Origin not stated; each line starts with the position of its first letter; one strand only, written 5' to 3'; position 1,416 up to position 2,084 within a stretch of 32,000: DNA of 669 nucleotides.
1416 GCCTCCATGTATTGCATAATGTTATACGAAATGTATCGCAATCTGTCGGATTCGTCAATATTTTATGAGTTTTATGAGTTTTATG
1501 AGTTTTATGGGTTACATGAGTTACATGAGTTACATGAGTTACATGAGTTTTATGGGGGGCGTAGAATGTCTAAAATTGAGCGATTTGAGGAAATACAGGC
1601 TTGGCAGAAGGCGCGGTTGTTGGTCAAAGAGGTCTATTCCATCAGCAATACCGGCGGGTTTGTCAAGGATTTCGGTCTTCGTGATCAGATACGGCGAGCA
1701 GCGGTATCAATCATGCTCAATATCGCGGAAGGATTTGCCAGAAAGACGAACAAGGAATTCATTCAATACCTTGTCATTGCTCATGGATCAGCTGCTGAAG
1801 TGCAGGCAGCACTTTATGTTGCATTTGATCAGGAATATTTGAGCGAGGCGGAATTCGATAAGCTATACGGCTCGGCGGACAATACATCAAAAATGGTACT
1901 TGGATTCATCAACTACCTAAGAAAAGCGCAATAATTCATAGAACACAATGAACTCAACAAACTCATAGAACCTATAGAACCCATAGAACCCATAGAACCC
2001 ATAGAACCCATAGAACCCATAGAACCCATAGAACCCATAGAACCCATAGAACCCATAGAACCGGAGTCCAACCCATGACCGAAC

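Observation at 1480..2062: Avd-like four-helix-bundle gene enclosed within 14 bp by inverted tandem arrays of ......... nonamers, inside a I-E cas operon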

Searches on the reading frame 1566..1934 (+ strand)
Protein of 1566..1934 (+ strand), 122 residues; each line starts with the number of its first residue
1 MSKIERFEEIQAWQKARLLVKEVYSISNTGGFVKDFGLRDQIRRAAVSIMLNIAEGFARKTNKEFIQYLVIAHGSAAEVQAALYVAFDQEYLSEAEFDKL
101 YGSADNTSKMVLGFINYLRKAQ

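Call 7: search_protein_families(library=pfam, proteins=[window:1566-1931:+])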
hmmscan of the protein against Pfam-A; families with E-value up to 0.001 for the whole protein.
window:1566-1931:+ (122 aa): 1 family
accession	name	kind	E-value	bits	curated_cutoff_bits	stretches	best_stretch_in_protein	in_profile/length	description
PF05635.17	23S_rRNA_IVP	-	1.4e-35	122.2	33.8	1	8-111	1-104/106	23S rRNA-intervening sequence protein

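Call 8: search_protein_families(library=ncbifam, proteins=[window:1566-1931:+])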
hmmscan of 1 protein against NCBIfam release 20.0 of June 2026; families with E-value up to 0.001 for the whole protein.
window:1566-1931:+ (122 aa): 3 families
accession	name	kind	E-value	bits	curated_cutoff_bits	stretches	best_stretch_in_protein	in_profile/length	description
TIGR02436.1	TIGR02436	subfamily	6.8e-33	113.2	24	1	13-118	2-108/109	four helix bundle protein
NF008912.0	PRK12275.1-6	subfamily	2.5e-27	95.3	124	1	6-120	2-113/117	hypothetical protein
NF008911.0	PRK12275.1-2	subfamily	3.7e-25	88.7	137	1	5-120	2-117/118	hypothetical protein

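Call 13: find_encoding_contigs(protein=window:1566-1934:+, flank=10000, max_places=10)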
Protein window:1566-1934:+ (122 aa): no gene with exactly this product is on record in the collection.

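Call 19: find_homologous_proteins(query=window:1566-1931:+)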
Query window:1566-1931:+ (122 aa): 2766 proteins with E <= 0.001 among 2775 candidates; the best 120 are listed.
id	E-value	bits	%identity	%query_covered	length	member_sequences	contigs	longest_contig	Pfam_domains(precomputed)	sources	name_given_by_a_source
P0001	3.6e-71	254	100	100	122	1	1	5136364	PF05635.18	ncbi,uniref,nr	ncbi:four helix bundle protein [Geotalea uraniireducens]|uniref:S23 ribosomal protein n=1 Tax=Geotal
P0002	4.0e-61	222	85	100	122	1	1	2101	PF05635.18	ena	-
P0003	1.4e-59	217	84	99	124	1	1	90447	PF05635.18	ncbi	ncbi:MAG TPA: four helix bundle protein [Geobacteraceae bacterium]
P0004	1.2e-58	214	83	99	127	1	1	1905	PF05635.18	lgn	-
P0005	1.8e-58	213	83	100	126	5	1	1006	PF05635.18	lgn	-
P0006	2.5e-58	213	85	98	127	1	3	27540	PF05635.18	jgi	jgi:four helix bundle protein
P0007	1.1e-57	211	81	99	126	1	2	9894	PF05635.18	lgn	-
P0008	1.3e-57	211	83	98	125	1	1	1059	PF05635.18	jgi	-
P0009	1.4e-57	210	83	99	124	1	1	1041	PF05635.18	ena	-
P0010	1.5e-57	210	85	98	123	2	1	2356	PF05635.18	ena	-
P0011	6.1e-57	208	82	99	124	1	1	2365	PF05635.18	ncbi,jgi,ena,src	-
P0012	6.2e-57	208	82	99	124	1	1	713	PF05635.18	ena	-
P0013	7.9e-57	208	81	99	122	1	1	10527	PF05635.18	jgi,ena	-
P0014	1.1e-56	208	80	99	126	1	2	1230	PF05635.18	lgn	-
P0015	1.1e-56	208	81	98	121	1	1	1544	PF05635.18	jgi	jgi:four helix bundle protein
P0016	1.3e-56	207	84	98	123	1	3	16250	PF05635.18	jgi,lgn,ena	-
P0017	1.5e-56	207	84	98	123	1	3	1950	PF05635.18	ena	-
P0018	3.4e-56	206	81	99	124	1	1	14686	PF05635.18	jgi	jgi:four helix bundle protein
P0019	3.7e-56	206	81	98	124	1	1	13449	PF05635.18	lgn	-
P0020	1.7e-55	204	79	98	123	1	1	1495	PF05635.18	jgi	jgi:four helix bundle protein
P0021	2.1e-55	203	79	99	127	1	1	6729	PF05635.18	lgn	-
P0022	4.4e-55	202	78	100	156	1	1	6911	PF05635.18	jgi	jgi:four helix bundle protein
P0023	5.7e-55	202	82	98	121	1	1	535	PF05635.18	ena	-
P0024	1.0e-54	201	78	98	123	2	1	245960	PF05635.18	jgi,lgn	-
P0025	2.2e-54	200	80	98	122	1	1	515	PF05635.18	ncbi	-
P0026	3.6e-54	199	78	98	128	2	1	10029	PF05635.18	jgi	jgi:four helix bundle protein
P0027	4.6e-54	199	78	98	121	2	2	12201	PF05635.18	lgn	-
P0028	5.9e-54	199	79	97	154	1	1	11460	PF05635.18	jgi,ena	-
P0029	6.5e-54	199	80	99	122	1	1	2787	PF05635.18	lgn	-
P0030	6.5e-54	199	77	99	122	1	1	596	PF05635.18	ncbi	-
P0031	6.5e-54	199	75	99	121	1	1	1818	PF05635.18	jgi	jgi:four helix bundle protein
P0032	6.9e-54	199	78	99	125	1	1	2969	PF05635.18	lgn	-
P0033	7.1e-54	198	76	98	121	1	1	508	PF05635.18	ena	-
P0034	1.1e-53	198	76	98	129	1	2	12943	PF05635.18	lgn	-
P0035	2.3e-53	197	78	98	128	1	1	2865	PF05635.18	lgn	-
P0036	2.3e-53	197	79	97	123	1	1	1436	PF05635.18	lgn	-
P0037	2.6e-53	197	78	98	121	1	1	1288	PF05635.18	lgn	-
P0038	4.0e-53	196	77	98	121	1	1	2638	PF05635.18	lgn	-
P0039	2.7e-52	193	79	97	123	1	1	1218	PF05635.18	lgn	-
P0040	3.3e-52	193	76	98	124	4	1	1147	PF05635.18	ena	-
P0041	4.1e-52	193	77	98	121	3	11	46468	PF05635.18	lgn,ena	-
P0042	7.3e-52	192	77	100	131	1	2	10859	PF05635.18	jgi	jgi:four helix bundle protein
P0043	8.3e-52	192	72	99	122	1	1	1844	PF05635.18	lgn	-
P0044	1.4e-51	191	74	98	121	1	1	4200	PF05635.18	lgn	-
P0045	1.9e-51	191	73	98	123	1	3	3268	PF05635.18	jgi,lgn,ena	-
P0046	2.0e-51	191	73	100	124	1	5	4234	PF05635.18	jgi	jgi:four helix bundle protein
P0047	2.4e-51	190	73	98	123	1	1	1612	PF05635.18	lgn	-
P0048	2.9e-51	190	73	99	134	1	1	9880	PF05635.18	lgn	-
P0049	3.2e-51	190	75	98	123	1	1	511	PF05635.18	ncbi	-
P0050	3.2e-51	190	73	98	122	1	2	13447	PF05635.18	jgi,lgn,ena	-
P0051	3.5e-51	190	75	98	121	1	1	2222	PF05635.18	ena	-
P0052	3.5e-51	190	76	98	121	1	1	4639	PF05635.18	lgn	-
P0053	3.6e-51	190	73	100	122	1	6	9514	PF05635.18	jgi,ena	-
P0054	5.0e-51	189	74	99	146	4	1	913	PF05635.18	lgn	-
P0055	5.1e-51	189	75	98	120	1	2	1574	PF05635.18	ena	-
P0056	5.2e-51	189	73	98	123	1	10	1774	PF05635.18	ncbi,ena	-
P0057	6.8e-51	189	73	98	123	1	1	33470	PF05635.18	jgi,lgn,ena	-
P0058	7.6e-51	189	74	99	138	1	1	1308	PF05635.18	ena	-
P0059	7.8e-51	189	72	99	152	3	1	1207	PF05635.18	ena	-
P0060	7.8e-51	189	73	99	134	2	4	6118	PF05635.18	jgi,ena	-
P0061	8.3e-51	189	73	98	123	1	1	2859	PF05635.18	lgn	-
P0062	9.4e-51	188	73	98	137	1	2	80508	PF05635.18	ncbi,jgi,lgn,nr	ncbi:MAG TPA: four helix bundle protein [Desulfuromonadales bacterium]|nr:four helix bundle protein 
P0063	9.5e-51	188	72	99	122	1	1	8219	PF05635.18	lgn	-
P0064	1.2e-50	188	73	98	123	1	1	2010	PF05635.18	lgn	-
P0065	1.4e-50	188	74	98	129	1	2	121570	PF05635.18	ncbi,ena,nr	ncbi:MAG: S23 ribosomal [Geobacteraceae bacterium]|nr:MAG: S23 ribosomal [Geobacteraceae bacterium]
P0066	1.5e-50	188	76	98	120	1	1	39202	PF05635.18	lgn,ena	-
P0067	1.7e-50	188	73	99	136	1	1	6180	PF05635.18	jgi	-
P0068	1.8e-50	188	73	98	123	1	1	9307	PF05635.18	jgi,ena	-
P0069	1.8e-50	188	72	99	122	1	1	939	PF05635.18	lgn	-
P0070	2.1e-50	187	70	99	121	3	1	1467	PF05635.18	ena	-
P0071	2.3e-50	187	73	97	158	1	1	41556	PF05635.18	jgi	jgi:four helix bundle protein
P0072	2.5e-50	187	75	97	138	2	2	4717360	PF05635.18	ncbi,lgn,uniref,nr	ncbi:four helix bundle protein [Geobacter sp. SVR]|uniref:four helix bundle protein n=1 Tax=Geobacte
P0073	2.5e-50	187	73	98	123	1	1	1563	PF05635.18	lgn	-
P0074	2.7e-50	187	76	98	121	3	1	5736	PF05635.18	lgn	-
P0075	2.9e-50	187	72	98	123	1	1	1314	PF05635.18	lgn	-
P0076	2.9e-50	187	71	100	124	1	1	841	PF05635.18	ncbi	-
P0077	3.2e-50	187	73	98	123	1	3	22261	PF05635.18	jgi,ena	jgi:four helix bundle protein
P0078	3.3e-50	187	71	98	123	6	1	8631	PF05635.18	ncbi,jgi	jgi:four helix bundle protein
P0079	3.5e-50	187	71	99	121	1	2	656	PF05635.18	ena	-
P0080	3.6e-50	187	74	97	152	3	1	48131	PF05635.18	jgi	-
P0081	3.7e-50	187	72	98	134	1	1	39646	PF05635.18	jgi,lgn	-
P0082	3.8e-50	187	74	98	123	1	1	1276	PF05635.18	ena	-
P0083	4.0e-50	186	75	97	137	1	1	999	PF05635.18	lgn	-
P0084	4.6e-50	186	73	98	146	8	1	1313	PF05635.18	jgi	jgi:four helix bundle protein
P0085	7.0e-50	186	70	100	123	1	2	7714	PF05635.18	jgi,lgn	jgi:four helix bundle protein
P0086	7.2e-50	186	72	97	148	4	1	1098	PF05635.18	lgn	-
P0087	7.4e-50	186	73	98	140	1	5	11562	PF05635.18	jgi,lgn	-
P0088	7.6e-50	186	70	98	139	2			PF05635.18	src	-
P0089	8.2e-50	185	71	99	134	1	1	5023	PF05635.18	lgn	-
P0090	8.4e-50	185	72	99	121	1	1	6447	PF05635.18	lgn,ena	-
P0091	8.4e-50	185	73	98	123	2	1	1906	PF05635.18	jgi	-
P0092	9.5e-50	185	67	100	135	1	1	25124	PF05635.18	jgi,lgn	-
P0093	1.1e-49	185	72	99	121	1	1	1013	PF05635.18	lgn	-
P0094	1.2e-49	185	70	100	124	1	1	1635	PF05635.18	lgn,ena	-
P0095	1.3e-49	185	74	99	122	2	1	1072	PF05635.18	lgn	-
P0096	1.4e-49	185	75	97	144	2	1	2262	PF05635.18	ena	-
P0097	1.5e-49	185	71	99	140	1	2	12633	PF05635.18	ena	-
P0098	1.6e-49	184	70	99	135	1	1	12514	PF05635.18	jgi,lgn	jgi:four helix bundle protein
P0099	1.9e-49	184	70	98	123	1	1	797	PF05635.18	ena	-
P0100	2.1e-49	184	75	97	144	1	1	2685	PF05635.18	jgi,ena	jgi:four helix bundle protein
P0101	2.2e-49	184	73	99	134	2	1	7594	PF05635.18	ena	-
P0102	2.3e-49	184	73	98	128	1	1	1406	PF05635.18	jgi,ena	-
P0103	2.3e-49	184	71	100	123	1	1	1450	PF05635.18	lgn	-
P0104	2.6e-49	184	77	98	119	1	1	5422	PF05635.18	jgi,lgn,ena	-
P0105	2.8e-49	184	73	98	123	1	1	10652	PF05635.18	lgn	-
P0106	3.3e-49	183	69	100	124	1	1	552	PF05635.18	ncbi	-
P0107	4.9e-49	183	72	98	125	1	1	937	PF05635.18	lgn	-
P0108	5.9e-49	183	73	97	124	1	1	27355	PF05635.18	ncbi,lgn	-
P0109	6.5e-49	183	70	98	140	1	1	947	PF05635.18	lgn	-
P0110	6.9e-49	182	70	98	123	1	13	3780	PF05635.18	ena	-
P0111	7.2e-49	182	73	98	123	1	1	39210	PF05635.18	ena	-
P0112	7.4e-49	182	73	98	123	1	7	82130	PF05635.18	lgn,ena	-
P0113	7.5e-49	182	69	99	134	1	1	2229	PF05635.18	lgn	-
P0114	8.1e-49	182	73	98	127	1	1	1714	PF05635.18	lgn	-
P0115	1.0e-48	182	72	99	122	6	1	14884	PF05635.18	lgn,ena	-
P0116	1.2e-48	182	70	99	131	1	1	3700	PF22296.3,PF05635.18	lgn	-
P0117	1.2e-48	182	71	97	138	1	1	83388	PF05635.18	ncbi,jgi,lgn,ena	-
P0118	1.3e-48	182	70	98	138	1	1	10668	PF05635.18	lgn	-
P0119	1.7e-48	181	70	99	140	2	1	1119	PF05635.18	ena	-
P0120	1.8e-48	181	70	98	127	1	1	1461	PF05635.18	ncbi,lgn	-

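Call 21: find_related_loci(query=A1, collection=genome_contigs, flank=3000)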
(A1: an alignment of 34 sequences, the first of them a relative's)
Query A1 (122 aa) in genome_contigs; peptide patterns used: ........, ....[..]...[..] (x = any residue, [..] = any of these).
122 stretches matched a pattern; 107 encode a relative of the query (tblastn E <= 1e-3); the best 80 are kept; 79 distinct loci.
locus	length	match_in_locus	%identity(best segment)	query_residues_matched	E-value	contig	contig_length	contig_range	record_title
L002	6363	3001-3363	84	1-121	3e-67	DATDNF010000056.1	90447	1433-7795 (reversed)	MAG TPA_asm: Geobacteraceae bacterium isolate SMAG_U430 k141_1130812, whole genome shotgun sequence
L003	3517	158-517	78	1-120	5e-60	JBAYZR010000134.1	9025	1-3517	MAG: Pedobacter sp. isolate SO_2017_CLC_61 scaffold_13533_c1_PH3_2017, whole genome shotgun sequence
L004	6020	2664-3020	76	1-119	4e-59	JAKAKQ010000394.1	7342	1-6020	MAG: Nitrospirae bacterium isolate WY4.bin7 NODE_13329_length_7342_cov_1.548302, whole genome shotgun sequence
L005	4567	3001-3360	73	1-120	2e-58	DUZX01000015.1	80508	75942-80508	MAG TPA_asm: Desulfuromonadales bacterium isolate MAG_13126_9_058 Ga0172367_10000256, whole genome shotgun sequence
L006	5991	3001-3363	73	1-121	3e-58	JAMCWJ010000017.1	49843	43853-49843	MAG: Nitrospirae bacterium isolate FK_Sedi_B_Bin.60 NODE_1750_length_49843_cov_4.40943, whole genome shotgun sequence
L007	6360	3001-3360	74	1-120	3e-58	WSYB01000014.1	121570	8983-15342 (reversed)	MAG: Geobacteraceae bacterium isolate X3_MetaBAT.27 scaffold_267, whole genome shotgun sequence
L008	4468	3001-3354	74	1-118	3e-58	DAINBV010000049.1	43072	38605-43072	MAG TPA_asm: Geobacteraceae bacterium isolate CTOTU26084 NODE_232_length_43072_cov_7.172118, whole genome shotgun sequen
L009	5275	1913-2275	71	1-121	7e-57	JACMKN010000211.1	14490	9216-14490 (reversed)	MAG: Deltaproteobacteria bacterium isolate ES-bin-228 ES-bin-228-contig-k141_6951760, whole genome shotgun sequence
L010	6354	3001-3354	71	1-118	7e-56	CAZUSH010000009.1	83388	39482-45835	MAG TPA_asm: uncultured Geobacter sp. isolate binchicken_co273_237 genome assembly, contig: NODE_290_length_83388_cov_6.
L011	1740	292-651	73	1-120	2e-57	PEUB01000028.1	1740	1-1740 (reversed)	MAG: Nitrospirae bacterium CG02_land_8_20_14_3_00_41_53 CG02_land_8_20_14_3.00_150_scaffold_84240_c, whole genome shotgu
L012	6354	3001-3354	73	1-118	5e-56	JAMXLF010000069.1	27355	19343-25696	MAG: Geobacteraceae bacterium isolate Bin.003_Forest k127_5652996, whole genome shotgun sequence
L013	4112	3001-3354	71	1-118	2e-55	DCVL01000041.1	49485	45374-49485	MAG TPA_asm: Geobacter sp. UBA2189 UBA2189_contig_3026, whole genome shotgun sequence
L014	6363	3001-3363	67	1-121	7e-55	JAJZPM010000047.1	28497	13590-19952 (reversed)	MAG: Nitrospirae bacterium isolate SKS1.bin124 NODE_2852_length_28497_cov_5.190201, whole genome shotgun sequence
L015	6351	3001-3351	71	1-117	2e-53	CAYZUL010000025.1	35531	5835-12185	MAG TPA_asm: uncultured Nitrospirota bacterium isolate SRP090828_co2_53 genome assembly, contig: NODE_412_length_35531_c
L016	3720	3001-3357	71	1-119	2e-53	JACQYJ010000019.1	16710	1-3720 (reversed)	MAG: Deltaproteobacteria bacterium isolate NC_groundwater_1538_Pr4_S-0.65um_48_7 SR1-18-Sp65_coassembly_scaffold_134386,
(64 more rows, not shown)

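Call 40: search_solved_structures(query=window:1566-1931:+, max_evalue=0.01, show_alignments=2)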
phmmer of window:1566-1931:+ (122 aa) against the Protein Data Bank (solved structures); distinct sequences matched with E-value up to 0.01: 2.
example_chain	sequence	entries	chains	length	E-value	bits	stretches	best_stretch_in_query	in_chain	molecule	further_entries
2gsc_A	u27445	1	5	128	1.7e-12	50.8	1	7-107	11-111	Putative uncharacterized protein XCC0516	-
2rld_A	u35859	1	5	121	0.00051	23.6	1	33-116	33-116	Uncharacterized protein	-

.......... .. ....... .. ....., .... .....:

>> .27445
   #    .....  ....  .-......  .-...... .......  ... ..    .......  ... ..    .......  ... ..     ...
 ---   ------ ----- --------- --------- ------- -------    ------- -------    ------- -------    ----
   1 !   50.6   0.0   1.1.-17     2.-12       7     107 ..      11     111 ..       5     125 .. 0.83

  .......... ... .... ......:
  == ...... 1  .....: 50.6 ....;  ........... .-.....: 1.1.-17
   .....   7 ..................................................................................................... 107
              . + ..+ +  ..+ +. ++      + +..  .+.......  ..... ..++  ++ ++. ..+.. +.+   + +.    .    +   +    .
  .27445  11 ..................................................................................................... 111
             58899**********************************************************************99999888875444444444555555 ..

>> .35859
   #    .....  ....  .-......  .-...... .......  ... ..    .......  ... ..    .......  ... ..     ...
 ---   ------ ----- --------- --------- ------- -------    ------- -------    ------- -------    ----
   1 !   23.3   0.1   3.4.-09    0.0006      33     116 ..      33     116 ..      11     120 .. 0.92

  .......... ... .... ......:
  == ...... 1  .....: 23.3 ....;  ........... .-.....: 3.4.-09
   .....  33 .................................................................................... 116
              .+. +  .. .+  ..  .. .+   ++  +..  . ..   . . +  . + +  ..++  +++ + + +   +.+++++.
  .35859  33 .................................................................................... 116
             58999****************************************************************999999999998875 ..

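Call 42: search_protein_families(library=padloc, proteins=[window:1566-1931:+], max_evalue=0.1)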
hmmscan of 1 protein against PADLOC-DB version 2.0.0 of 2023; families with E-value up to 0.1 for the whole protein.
window:1566-1931:+ (122 aa): 0 families

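Call 94: predict_structure(alignment_id=A1)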
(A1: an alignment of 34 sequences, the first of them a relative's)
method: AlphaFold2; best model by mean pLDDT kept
length: 122 residues; sequences in the alignment: 34
mean_pLDDT: 91.8   pTM: 0.84
mean pLDDT of the five models: 91.8, 68.2, 64.1, 63.0, 62.1
residues with pLDDT >= 90: 97; 70-90: 18; 50-70: 6; < 50: 1
segments of 3 or more residues with pLDDT < 50: none
pLDDT, mean of each block of 10 residues (from residue 1): 64 95 91 88 97 92 95 98 96 96 98 94 75
secondary structure, 60 per line:
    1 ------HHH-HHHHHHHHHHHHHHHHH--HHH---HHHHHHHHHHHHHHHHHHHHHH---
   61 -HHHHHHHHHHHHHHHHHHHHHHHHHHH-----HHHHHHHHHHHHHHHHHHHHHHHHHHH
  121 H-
elements in order: H11-27 H36-57 H62-88 H94-121

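Call 97: fold_search(model_id=the predicted structure, library=pdb)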
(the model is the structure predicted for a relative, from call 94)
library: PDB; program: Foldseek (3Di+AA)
matches with E <= 10: 815; with E <= 0.001: 10
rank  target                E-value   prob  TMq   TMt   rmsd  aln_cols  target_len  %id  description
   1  2gsc_D                2.2e-06  1.00  0.87  0.92   1.3       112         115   30  Crystal Structure of the Conserved Hypothetical Cytosolic Protein Xcc0516 from Xanthomonas campestris (released 2006-10-03)
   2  2gsc_E                3.1e-06  1.00  0.86  0.93   1.5       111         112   30  Crystal Structure of the Conserved Hypothetical Cytosolic Protein Xcc0516 from Xanthomonas campestris (released 2006-10-03)
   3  2gsc_B                4.0e-06  1.00  0.87  0.90   1.4       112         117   30  Crystal Structure of the Conserved Hypothetical Cytosolic Protein Xcc0516 from Xanthomonas campestris (released 2006-10-03)
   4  2gsc_A                5.7e-06  1.00  0.86  0.92   1.3       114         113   31  Crystal Structure of the Conserved Hypothetical Cytosolic Protein Xcc0516 from Xanthomonas campestris (released 2006-10-03)
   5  2rld_E                2.2e-05  1.00  0.80  0.90   1.2       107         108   22  CRYSTAL STRUCTURE OF A PROTEIN WITH UNKNOWN FUNCTION FROM S23 RIBOSOMAL PROTEIN FAMILY (BT_0352) FROM BACTEROIDES THET (released 2007-10-30)
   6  2gsc_C                3.5e-05  1.00  0.83  0.91   1.4       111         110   30  Crystal Structure of the Conserved Hypothetical Cytosolic Protein Xcc0516 from Xanthomonas campestris (released 2006-10-03)
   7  2rld_C                8.5e-05  1.00  0.70  0.73   3.8       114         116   23  CRYSTAL STRUCTURE OF A PROTEIN WITH UNKNOWN FUNCTION FROM S23 RIBOSOMAL PROTEIN FAMILY (BT_0352) FROM BACTEROIDES THET (released 2007-10-30)
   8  2rld_B                1.2e-04  1.00  0.70  0.76   3.4       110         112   24  CRYSTAL STRUCTURE OF A PROTEIN WITH UNKNOWN FUNCTION FROM S23 RIBOSOMAL PROTEIN FAMILY (BT_0352) FROM BACTEROIDES THET (released 2007-10-30)
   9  2rld_A                2.9e-04  1.00  0.76  0.81   2.0       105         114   23  CRYSTAL STRUCTURE OF A PROTEIN WITH UNKNOWN FUNCTION FROM S23 RIBOSOMAL PROTEIN FAMILY (BT_0352) FROM BACTEROIDES THET (released 2007-10-30)
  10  2rld_D                5.5e-04  1.00  0.77  0.86   2.0       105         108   24  CRYSTAL STRUCTURE OF A PROTEIN WITH UNKNOWN FUNCTION FROM S23 RIBOSOMAL PROTEIN FAMILY (BT_0352) FROM BACTEROIDES THET (released 2007-10-30)
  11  4dwl_D                3.6e-02  1.00  0.74  0.84   2.2       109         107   11  Avd molecule from Bordetella bacteriophage DGR (released 2013-02-27)
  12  4dwl_E                4.5e-02  1.00  0.75  0.83   2.2       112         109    9  Avd molecule from Bordetella bacteriophage DGR (released 2013-02-27)
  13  8ub7_E                7.5e-02  1.00  0.73  0.80   2.1       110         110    9  Diversity-generating retroelement (DGR) ribonucleoprotein reverse transcriptase - Active state (N-occupied) (released 2024-10-23)
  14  1x8z_C                7.9e-02  1.00  0.69  0.57   3.0       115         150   11  Crystal structure of a pectin methylesterase inhibitor from Arabidopsis thaliana (released 2004-12-28)
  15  7dgu                  8.4e-02  0.99  0.49  0.59   4.2       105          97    8  De novo designed protein H4A1R (released 2021-11-24)
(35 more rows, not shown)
